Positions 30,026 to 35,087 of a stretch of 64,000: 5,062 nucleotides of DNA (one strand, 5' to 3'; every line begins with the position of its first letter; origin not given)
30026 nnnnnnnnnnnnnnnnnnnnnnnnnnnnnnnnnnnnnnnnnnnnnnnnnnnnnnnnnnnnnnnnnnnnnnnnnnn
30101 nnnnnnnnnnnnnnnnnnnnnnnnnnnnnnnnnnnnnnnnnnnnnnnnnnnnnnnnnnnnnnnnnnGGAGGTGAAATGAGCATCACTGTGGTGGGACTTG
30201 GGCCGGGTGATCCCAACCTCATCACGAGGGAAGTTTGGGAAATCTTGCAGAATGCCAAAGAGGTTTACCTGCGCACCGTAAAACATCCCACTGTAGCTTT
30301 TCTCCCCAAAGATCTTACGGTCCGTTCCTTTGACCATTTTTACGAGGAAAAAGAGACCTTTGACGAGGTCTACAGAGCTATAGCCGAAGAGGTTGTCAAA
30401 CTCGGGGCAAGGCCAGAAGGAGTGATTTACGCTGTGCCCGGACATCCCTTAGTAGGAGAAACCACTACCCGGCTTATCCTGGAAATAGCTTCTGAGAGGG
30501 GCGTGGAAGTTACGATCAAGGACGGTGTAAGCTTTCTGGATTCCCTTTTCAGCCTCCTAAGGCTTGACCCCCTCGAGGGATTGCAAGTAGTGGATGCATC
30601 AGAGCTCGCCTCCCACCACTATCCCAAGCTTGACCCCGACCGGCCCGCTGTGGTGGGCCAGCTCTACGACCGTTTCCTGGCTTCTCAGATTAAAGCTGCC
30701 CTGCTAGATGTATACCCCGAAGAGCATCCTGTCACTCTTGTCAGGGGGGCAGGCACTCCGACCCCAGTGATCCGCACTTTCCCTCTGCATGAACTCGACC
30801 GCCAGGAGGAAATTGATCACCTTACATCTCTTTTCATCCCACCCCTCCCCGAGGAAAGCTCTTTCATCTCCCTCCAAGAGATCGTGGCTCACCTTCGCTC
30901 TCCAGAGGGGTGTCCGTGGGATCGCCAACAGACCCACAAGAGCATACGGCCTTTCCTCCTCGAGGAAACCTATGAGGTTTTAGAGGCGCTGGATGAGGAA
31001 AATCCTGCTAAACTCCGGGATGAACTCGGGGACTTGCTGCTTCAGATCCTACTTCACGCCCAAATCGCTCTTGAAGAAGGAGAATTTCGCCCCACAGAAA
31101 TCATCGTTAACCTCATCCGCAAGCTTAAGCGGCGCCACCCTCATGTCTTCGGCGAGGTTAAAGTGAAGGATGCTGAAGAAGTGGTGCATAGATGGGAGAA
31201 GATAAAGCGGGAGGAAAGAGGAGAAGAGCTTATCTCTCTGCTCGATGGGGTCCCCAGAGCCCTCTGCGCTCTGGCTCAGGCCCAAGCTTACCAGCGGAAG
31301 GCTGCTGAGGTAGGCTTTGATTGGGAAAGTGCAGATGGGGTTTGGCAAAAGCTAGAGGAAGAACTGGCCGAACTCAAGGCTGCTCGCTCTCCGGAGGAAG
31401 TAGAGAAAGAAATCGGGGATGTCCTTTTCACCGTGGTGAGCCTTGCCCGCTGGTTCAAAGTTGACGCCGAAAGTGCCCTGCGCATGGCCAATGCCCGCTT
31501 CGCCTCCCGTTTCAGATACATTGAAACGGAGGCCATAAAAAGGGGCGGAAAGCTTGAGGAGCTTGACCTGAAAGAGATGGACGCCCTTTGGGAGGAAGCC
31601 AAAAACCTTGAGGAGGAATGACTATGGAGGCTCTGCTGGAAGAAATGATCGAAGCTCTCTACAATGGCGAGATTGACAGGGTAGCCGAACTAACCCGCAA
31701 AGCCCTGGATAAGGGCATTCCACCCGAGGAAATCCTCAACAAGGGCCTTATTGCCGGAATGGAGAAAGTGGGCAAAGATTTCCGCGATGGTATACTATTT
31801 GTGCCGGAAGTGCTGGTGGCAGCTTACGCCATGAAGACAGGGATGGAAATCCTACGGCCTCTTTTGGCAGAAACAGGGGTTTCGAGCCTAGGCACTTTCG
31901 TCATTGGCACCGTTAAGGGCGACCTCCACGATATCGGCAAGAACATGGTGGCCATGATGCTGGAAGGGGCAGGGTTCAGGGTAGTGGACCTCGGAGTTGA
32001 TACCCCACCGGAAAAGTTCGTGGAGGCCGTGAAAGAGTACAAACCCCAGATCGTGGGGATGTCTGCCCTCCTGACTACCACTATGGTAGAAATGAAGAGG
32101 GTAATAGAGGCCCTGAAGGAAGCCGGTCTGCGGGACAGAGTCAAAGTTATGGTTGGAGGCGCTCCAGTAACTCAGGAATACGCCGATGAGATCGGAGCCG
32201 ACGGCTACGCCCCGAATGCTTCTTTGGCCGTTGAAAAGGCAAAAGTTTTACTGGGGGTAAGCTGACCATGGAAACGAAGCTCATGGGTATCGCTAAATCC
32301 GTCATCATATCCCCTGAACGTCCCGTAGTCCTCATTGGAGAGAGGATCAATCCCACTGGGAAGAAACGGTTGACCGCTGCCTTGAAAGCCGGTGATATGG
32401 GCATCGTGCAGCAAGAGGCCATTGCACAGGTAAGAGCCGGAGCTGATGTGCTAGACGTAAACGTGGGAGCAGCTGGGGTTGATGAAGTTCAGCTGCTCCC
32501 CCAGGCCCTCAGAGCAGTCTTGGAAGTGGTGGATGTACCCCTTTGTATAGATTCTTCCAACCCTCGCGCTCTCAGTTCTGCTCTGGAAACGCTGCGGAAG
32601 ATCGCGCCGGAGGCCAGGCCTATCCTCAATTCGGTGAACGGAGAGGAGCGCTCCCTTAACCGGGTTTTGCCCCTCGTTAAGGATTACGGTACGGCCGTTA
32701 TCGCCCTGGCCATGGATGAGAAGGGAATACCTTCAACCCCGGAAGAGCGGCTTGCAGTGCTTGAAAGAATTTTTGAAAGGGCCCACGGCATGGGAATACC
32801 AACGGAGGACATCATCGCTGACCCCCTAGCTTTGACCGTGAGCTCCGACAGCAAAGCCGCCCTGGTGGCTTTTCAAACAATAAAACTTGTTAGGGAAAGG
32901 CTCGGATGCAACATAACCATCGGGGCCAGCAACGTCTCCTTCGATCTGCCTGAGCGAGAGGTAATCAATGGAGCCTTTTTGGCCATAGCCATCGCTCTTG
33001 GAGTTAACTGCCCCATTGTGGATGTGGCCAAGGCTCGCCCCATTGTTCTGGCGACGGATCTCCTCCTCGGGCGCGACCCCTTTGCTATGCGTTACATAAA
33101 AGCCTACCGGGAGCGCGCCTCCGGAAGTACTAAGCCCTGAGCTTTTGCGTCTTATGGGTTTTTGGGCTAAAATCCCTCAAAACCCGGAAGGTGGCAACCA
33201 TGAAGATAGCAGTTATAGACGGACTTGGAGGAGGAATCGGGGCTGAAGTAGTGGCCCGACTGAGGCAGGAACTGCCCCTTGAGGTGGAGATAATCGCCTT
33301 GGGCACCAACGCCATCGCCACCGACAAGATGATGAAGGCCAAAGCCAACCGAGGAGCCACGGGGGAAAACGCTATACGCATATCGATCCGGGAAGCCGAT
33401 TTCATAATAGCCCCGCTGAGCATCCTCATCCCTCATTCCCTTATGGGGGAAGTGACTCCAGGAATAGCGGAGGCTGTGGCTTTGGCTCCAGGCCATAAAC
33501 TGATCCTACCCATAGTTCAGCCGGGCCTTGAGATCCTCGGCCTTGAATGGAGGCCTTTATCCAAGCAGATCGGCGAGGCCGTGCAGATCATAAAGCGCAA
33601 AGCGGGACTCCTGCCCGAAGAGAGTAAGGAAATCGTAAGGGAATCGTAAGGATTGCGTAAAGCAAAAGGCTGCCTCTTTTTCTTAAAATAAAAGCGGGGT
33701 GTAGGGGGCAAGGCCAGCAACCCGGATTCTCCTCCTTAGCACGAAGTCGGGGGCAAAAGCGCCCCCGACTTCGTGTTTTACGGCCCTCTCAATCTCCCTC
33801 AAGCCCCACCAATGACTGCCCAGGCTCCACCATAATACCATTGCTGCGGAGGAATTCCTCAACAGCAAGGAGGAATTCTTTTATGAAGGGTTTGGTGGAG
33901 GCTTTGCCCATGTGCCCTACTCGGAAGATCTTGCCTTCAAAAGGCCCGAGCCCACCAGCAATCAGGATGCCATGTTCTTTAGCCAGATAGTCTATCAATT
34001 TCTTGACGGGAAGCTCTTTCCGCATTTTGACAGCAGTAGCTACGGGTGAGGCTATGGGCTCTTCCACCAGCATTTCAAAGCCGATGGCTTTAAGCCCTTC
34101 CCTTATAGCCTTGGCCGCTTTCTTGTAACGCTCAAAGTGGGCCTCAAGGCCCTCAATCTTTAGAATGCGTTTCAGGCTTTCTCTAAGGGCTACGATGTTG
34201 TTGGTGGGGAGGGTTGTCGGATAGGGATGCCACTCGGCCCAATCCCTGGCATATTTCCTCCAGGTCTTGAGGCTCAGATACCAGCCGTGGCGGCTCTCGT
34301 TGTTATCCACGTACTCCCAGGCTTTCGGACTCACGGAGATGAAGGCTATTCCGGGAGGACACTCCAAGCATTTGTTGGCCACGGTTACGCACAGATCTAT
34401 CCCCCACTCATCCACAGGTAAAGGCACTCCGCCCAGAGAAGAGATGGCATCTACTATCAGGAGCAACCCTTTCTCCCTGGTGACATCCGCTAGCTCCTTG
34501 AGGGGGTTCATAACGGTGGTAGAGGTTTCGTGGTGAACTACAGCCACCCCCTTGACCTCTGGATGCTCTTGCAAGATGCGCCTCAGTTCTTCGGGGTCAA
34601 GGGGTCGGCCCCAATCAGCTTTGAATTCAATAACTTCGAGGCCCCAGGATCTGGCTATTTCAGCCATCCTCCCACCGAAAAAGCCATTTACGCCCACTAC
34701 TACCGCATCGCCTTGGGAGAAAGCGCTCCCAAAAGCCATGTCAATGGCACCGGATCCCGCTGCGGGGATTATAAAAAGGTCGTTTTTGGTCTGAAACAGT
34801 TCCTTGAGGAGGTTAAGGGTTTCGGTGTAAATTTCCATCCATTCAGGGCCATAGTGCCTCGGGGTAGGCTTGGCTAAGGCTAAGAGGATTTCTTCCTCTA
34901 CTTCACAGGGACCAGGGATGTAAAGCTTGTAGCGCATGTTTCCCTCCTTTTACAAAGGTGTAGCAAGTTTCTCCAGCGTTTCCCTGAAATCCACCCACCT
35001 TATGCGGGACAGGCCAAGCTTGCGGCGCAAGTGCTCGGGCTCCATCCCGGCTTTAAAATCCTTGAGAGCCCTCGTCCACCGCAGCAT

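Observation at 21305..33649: Peptide-type ABC importer and S9 peptidase in one operon with a non-Pyl MttB / corrinoid / methyl-THF methyltransferase module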

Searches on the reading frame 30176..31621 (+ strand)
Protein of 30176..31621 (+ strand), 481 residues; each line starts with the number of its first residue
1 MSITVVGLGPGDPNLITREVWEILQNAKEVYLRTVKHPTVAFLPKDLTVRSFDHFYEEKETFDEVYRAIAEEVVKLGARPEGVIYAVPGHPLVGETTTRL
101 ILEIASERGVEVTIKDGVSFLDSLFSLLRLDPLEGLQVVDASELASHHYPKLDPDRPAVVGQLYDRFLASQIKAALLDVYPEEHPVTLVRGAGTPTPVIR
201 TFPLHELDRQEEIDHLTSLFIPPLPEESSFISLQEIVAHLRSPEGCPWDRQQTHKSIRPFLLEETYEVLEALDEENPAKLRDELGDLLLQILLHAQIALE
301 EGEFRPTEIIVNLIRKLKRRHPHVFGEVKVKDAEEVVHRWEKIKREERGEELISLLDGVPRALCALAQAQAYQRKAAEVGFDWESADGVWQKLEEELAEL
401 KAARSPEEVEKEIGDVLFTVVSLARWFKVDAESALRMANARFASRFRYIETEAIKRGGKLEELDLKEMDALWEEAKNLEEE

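Call 3: search_protein_families(library=pfam, proteins=[window:30176-31621:+])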
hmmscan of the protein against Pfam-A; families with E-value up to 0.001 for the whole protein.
window:30176-31621:+ (481 aa): 3 families
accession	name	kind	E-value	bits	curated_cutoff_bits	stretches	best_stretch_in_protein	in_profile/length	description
PF03819.22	MazG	-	3.3e-30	104.6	22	2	252-325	1-74/74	MazG nucleotide pyrophosphohydrolase domain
PF00590.25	TP_methylase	-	2.5e-27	96.6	27.8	1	3-207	2-211/212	Tetrapyrrole (Corrin/Porphyrin) Methylases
PF01503.22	PRA-PH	-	5.5e-07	30.4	21.3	0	382-436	21-80/86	Phosphoribosyl-ATP pyrophosphohydrolase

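Call 4: search_protein_families(library=ncbifam, proteins=[window:30176-31621:+])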
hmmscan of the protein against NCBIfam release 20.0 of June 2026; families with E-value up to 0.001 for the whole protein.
window:30176-31621:+ (481 aa): 16 families
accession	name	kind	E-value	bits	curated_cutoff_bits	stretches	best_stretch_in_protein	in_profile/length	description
NF052436.1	YabN_Meth_PPase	exception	5.9e-178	592.8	525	1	3-477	1-486/486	bifunctional methyltransferase/pyrophosphohydrolase YabN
NF007113.1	PRK09562.1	equivalog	2.2e-91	306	208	1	232-477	4-250/251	nucleoside triphosphate pyrophosphohydrolase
TIGR00444.1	mazG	subfamily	2.8e-89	299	148.3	1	236-476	1-248/248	MazG family protein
NF008986.0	PRK12333.1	equivalog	1e-54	185.6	292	1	233-441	4-194/204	nucleoside triphosphate pyrophosphohydrolase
NF008991.0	PRK12334.2-3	equivalog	1.6e-45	156.4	696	2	228-382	134-288/454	nucleoside triphosphate pyrophosphohydrolase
NF008990.0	PRK12334.2-2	equivalog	1.2e-42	146.8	884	1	232-384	146-298/436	nucleoside triphosphate pyrophosphohydrolase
NF008989.0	PRK12334.2-1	equivalog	1.5e-42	145.7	494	1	207-452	92-323/328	nucleoside triphosphate pyrophosphohydrolase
NF008988.0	PRK12334.1-4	equivalog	8.7e-35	120.2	501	1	230-452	133-331/335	nucleoside triphosphate pyrophosphohydrolase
NF008987.0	PRK12334.1-1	equivalog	7.9e-29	100.8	375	1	239-381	96-236/326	nucleoside triphosphate pyrophosphohydrolase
TIGR01467.1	cobI_cbiL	equivalog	1e-08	34.9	163.25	1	2-128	2-137/230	precorrin-2 C(20)-methyltransferase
NF004060.0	PRK05576.1-3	equivalog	1.4e-07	31.5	189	1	4-147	3-145/202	cobalt-factor II C(20)-methyltransferase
NF004062.0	PRK05576.1-5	equivalog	6.2e-06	25.8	194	1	1-34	1-34/219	cobalt-factor II C(20)-methyltransferase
TIGR01466.1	cobJ_cbiH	equivalog_domain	1.9e-05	24.3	246.35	0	3-32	1-30/239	precorrin-3B C(17)-methyltransferase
TIGR03188.1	histidine_hisI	equivalog_domain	3.6e-05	23.9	42.7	0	387-424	30-70/84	phosphoribosyl-ATP diphosphatase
NF004455.0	PRK05787.1-3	equivalog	0.00013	21.6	258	1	2-131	2-122/221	cobalt-precorrin-7 (C(5))-methyltransferase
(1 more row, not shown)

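Call 37: find_homologous_proteins(query=window:30176-31621:+, max_evalue=1e-30)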
Query window:30176-31621:+ (481 aa): 7999 proteins with E <= 1e-30 among 8000 candidates; the best 120 are listed.
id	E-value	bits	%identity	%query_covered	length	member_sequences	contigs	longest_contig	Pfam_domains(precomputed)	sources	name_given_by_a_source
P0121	0.0e+0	1061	100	100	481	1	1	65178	PF03819.23,PF00590.26,PF01503.23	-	-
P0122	1.3e-259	880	80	100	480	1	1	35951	PF03819.23,PF00590.26,PF01503.23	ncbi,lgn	-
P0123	6.3e-259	877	80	100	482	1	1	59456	PF03819.23,PF00590.26,PF01503.23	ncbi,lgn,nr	ncbi:MAG: nucleoside triphosphate pyrophosphohydrolase [Anaerolineae bacterium]|nr:nucleoside tripho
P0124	5.6e-257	871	80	100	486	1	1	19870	PF03819.23,PF00590.26,PF01503.23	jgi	jgi:tetrapyrrole methylase family protein/MazG family protein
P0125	8.0e-257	870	81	100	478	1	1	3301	PF03819.23,PF00590.26,PF01503.23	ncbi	-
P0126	3.8e-256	868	79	100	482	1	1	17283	PF03819.23,PF00590.26,PF01503.23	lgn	-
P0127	9.8e-256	867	79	100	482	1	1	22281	PF03819.23,PF00590.26,PF01503.23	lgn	-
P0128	1.7e-255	866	80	100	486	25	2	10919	PF03819.23,PF00590.26,PF01503.23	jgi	-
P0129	1.9e-250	849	78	100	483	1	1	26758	PF03819.23,PF00590.26,PF01503.23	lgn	-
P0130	8.2e-250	847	81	97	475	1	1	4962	PF03819.23,PF00590.26,PF01503.23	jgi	jgi:tetrapyrrole methylase family protein/MazG family protein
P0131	3.4e-249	845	78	100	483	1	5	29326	PF03819.23,PF00590.26,PF01503.23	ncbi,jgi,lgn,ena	-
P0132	5.1e-249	845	78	100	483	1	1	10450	PF03819.23,PF00590.26,PF01503.23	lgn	-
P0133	3.8e-229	779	72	99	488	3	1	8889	PF03819.23,PF00590.26,PF01503.23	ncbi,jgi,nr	ncbi:MAG TPA: nucleoside triphosphate pyrophosphohydrolase [Chloroflexi bacterium]|nr:nucleoside tri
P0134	2.8e-212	724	68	100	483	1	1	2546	PF03819.23,PF00590.26,PF01503.23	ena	-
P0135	3.3e-193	661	63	100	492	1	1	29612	PF03819.23,PF00590.26,PF01503.23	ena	-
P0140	5.8e-179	614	57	99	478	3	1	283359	PF03819.23,PF00590.26,PF01503.23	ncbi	-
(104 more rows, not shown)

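Call 38: find_encoding_contigs(protein=P0123, flank=10000, max_places=1)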
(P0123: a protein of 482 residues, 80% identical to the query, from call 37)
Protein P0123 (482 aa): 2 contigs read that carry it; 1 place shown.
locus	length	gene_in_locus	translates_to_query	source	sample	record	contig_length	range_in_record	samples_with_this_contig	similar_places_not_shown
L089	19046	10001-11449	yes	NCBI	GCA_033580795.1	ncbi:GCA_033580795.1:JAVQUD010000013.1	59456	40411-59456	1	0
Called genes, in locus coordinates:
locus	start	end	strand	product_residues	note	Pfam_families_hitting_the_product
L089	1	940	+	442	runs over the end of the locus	PF13174:TPR_6 (faint), PF13429:TPR_15 (faint), PF00515:TPR_1 (faint), PF07719:TPR_2 (faint), PF13432:TPR_16 (weak), PF13414:TPR_11 (weak), PF13428:TPR_14 (weak), PF13432:TPR_16, +9 more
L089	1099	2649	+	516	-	PF00496:SBP_bac_5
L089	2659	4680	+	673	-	PF00930:DPPIV_N (faint), PF25174:Beta-prop_THOC3 (faint), PF26550:Tricorn_2nd (faint), PF26549:Tricorn_N (weak), PF07676:PD40, PF02129:Peptidase_S15 (faint), PF00326:Peptidase_S9, PF12146:Hydrolase_4 (faint)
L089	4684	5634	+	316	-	PF19300:BPD_transp_1_N, PF00528:BPD_transp_1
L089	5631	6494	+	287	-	PF12911:OppC_N, PF00528:BPD_transp_1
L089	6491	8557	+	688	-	PF13191:AAA_16 (faint), PF13555:AAA_29 (faint), PF00005:ABC_tran, PF02463:SMC_N (faint), PF13304:AAA_21 (faint), PF08352:oligo_HPY, PF00005:ABC_tran, PF08352:oligo_HPY, +1 more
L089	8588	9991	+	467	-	PF06253:MTTB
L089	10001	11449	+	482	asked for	PF00590:TP_methylase, PF01503:PRA-PH (faint), PF03819:MazG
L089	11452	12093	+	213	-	PF02607:B12-binding_2, PF02310:B12-binding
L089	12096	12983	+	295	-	PF00809:Pterin_bind, PF03599:CdhD (weak)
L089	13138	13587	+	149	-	PF12953:DUF3842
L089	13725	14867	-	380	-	PF00266:Aminotran_5, PF00155:Aminotran_1_2 (faint)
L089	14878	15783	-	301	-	PF02899:Phage_int_SAM_1 (weak), PF00589:Phage_integrase (weak)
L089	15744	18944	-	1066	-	PF00912:Transgly, PF00905:Transpeptidase, PF17957:Big_7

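Call 39: find_encoding_contigs(protein=P0135, flank=10000, max_places=1)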
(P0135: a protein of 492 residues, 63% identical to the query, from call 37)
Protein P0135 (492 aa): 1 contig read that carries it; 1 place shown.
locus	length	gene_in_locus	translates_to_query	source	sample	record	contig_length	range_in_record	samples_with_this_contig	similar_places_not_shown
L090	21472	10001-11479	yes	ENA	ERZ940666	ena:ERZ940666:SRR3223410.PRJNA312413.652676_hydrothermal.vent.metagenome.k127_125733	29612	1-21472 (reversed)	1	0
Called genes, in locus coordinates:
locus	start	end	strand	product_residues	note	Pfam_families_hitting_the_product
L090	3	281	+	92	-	PF00861:Ribosomal_L18p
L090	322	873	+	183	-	PF00333:Ribosomal_S5, PF03719:Ribosomal_S5_C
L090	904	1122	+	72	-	PF00327:Ribosomal_L30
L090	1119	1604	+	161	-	PF00828:Ribosomal_L27A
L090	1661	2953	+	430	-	PF00344:SecY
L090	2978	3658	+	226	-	PF17213:Hydin_ADK (faint), PF00406:ADK, PF13207:AAA_17, PF13238:AAA_18, PF13671:AAA_33 (faint), PF05191:ADK_lid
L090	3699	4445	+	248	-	PF00557:Peptidase_M24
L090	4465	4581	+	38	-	PF00444:Ribosomal_L36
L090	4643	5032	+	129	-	PF00416:Ribosomal_S13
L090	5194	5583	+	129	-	PF00411:Ribosomal_S11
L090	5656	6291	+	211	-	PF00163:Ribosomal_S4, PF01479:S4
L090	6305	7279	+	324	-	PF01193:RNA_pol_L, PF01000:RNA_pol_A_bac, PF03118:RNA_pol_A_CTD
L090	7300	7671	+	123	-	PF01196:Ribosomal_L17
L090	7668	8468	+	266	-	PF01416:PseudoU_synth_1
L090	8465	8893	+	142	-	PF00572:Ribosomal_L13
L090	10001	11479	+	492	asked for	PF00590:TP_methylase, PF01503:PRA-PH (faint), PF03819:MazG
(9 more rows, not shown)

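Call 40: find_encoding_contigs(protein=P0140, flank=8000, max_places=1)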
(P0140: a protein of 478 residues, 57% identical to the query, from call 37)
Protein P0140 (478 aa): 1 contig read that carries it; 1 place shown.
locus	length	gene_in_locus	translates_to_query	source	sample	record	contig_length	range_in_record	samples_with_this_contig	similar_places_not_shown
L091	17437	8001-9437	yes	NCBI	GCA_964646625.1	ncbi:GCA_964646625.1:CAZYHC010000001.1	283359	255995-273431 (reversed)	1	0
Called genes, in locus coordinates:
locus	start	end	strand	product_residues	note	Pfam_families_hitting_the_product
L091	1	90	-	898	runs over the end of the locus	PF00149:Metallophos, PF02872:5_nucleotid_C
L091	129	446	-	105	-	PF13239:2TM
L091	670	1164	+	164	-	PF01281:Ribosomal_L9_N, PF03948:Ribosomal_L9_C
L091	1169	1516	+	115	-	-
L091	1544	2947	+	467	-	PF00291:PALP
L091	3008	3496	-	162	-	PF00149:Metallophos, PF12850:Metallophos_2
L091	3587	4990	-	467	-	PF00890:FAD_binding_2 (weak), PF01262:AlaDh_PNT_C (faint), PF07992:Pyr_redox_2, PF12831:FAD_oxidored, PF13450:NAD_binding_8 (weak), PF13738:Pyr_redox_3, PF00070:Pyr_redox, PF02852:Pyr_redox_dim, +1 more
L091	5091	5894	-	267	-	PF07819:PGAP1 (faint), PF00561:Abhydrolase_1, PF12146:Hydrolase_4, PF12697:Abhydrolase_6, PF12695:Abhydrolase_5 (faint)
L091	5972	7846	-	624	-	PF16697:Yop-YscD_cpl, PF00498:FHA, PF17957:Big_7 (weak), PF16158:N_BRCA1_IG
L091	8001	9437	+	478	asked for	PF00590:TP_methylase, PF01503:PRA-PH (faint), PF03819:MazG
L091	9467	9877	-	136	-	PF09685:MamF_MmsF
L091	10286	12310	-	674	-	PF26549:Tricorn_N (faint), PF02129:Peptidase_S15 (weak), PF00561:Abhydrolase_1 (faint), PF01738:DLH, PF12146:Hydrolase_4 (faint), PF12697:Abhydrolase_6, PF20434:BD-FAE, PF00326:Peptidase_S9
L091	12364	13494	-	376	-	PF04389:Peptidase_M28, PF01546:Peptidase_M20, PF07687:M20_dimer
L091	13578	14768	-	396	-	PF01142:TruD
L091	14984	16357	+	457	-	-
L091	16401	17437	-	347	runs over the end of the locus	PF24827:AstE_AspA_cat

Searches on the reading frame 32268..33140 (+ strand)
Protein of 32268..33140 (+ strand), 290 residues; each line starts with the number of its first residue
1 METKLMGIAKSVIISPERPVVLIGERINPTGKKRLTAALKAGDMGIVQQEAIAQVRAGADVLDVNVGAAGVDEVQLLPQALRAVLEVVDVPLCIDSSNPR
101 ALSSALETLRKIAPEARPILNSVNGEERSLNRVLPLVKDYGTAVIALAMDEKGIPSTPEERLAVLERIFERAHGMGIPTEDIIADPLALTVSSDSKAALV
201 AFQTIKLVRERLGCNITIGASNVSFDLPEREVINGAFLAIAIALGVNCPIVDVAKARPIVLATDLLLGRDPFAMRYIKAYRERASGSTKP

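Call 3: search_protein_families(library=pfam, proteins=[window:32268-33140:+])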
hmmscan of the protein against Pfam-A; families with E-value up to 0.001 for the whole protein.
window:32268-33140:+ (290 aa): 3 families
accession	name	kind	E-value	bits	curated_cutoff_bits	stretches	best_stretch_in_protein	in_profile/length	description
PF00809.28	Pterin_bind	-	2.9e-28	99.6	25.5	1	24-251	1-243/244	Pterin binding enzyme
PF03599.22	CdhD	-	1e-06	28.2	24.8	1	75-206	83-196/387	CO dehydrogenase/acetyl-CoA synthase delta subunit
PF02007.24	MtrH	-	0.00031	20.4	22.8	1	81-223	83-225/299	Tetrahydromethanopterin S-methyltransferase MtrH subunit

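Call 4: search_protein_families(library=ncbifam, proteins=[window:32268-33140:+])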
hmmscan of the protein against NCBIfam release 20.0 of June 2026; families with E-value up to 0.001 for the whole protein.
window:32268-33140:+ (290 aa): 7 families
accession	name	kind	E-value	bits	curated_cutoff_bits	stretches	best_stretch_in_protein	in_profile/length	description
NF005719.0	PRK07535.1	domain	2.8e-82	275.9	259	1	21-286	2-264/268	methyltetrahydrofolate:corrinoid/iron-sulfur protein methyltransferase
TIGR02082.1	metH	equivalog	5.4e-40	136.9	1010.85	1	7-256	330-589/1182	methionine synthase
NF040758.1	CODH_ACS_meth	exception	1.6e-31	109.6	370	1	21-257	5-237/261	carbon monoxide dehydrogenase/acetyl-CoA synthase methytransferase subunit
NF007024.0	PRK09490.1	equivalog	2.1e-26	92.1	1497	1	3-254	344-604/1234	methionine synthase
NF002142.0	PRK00979.1-1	subfamily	1.1e-08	34.5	287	1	81-224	86-221/306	tetrahydromethanopterin S-methyltransferase subunit H family protein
TIGR00284.1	TIGR00284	hypoth_equivalog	1.1e-08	34.1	256.65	1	47-249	167-348/497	dihydropteroate synthase-like protein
NF047990.1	Co_MTase_MtgA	equivalog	6.3e-05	22.7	550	1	72-224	79-229/306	[methyl-Co(III) glycine betaine-specific corrinoid protein]--tetrahydrofolate methyltransferase MtgA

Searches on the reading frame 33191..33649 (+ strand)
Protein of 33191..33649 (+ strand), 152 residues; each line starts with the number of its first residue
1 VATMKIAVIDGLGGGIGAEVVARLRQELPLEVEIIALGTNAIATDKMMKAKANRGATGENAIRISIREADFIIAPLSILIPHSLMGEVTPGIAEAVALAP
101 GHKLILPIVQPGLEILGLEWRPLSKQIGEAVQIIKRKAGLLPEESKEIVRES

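Call 3: search_protein_families(library=pfam, proteins=[window:33191-33649:+])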
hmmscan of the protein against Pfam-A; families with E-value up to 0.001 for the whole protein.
window:33191-33649:+ (152 aa): 1 family
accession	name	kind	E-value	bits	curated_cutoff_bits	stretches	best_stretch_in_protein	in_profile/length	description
PF12953.12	DUF3842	-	2.5e-48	164.2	28.5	1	5-133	1-129/130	Domain of unknown function (DUF3842)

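Call 4: search_protein_families(library=ncbifam, proteins=[window:33191-33649:+])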
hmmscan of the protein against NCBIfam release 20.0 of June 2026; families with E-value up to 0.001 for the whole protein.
window:33191-33649:+ (152 aa): 0 families

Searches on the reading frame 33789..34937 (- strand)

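Call 10: search_protein_families(library=pfam, proteins=[window:33789-34937:-])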
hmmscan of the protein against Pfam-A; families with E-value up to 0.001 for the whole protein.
window:33789-34937:- (382 aa): 2 families
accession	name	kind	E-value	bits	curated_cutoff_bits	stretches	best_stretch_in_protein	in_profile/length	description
PF00266.25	Aminotran_5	-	1.2e-20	74.2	21.5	1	28-329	36-338/371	Aminotransferase class-V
PF00155.27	Aminotran_1_2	-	1.6e-08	34.6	19.7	1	35-165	42-187/361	Aminotransferase class I and II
